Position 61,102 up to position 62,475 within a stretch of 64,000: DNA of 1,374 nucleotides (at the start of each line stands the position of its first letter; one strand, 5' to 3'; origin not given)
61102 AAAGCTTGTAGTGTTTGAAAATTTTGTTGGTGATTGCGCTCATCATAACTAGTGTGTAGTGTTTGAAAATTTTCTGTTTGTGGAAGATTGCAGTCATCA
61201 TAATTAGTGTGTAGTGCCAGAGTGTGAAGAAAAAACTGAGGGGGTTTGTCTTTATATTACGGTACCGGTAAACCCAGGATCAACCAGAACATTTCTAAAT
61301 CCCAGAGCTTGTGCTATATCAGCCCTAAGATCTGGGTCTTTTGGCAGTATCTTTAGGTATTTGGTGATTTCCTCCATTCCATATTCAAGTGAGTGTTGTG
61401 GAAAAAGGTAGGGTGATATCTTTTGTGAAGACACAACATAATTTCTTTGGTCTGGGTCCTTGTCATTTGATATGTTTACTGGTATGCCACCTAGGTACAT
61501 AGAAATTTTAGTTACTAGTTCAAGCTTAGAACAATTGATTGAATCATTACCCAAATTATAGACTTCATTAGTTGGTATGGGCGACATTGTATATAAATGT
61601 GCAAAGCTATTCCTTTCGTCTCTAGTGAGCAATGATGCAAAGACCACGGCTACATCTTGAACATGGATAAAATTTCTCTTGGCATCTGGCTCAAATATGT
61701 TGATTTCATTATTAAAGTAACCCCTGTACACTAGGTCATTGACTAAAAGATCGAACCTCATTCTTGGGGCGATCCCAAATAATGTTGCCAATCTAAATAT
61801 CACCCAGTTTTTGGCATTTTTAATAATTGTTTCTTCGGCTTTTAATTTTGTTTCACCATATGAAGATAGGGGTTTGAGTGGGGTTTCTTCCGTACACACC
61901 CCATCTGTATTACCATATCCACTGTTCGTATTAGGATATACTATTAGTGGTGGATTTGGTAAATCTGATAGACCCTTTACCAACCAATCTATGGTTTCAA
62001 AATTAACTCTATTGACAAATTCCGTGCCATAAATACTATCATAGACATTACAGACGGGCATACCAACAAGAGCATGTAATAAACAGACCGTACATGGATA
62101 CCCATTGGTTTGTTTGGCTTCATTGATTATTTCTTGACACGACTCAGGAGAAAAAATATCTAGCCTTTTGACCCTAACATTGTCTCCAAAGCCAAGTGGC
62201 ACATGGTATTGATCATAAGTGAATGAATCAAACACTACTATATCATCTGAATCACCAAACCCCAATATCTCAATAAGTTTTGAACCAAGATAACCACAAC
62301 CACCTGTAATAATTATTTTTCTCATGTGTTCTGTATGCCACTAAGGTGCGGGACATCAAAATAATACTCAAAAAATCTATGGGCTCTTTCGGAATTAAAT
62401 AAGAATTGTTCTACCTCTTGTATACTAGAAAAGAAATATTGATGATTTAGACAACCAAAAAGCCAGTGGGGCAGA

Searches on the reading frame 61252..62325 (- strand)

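Call 11: search_protein_families(library=phrogs, proteins=[window:61252-62325:-], max_evalue=0.001)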
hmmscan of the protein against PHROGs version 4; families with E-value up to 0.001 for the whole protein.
window:61252-62325:- (357 aa): 2 families
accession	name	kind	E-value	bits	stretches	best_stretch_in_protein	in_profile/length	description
phrog_540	-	DNA, RNA and nucleotide metabolism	4.7e-17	62.6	1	1-321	292-591/715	nucleotide-sugar epimerase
phrog_14660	-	unknown function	0.00052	21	0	22-38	29-45/68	-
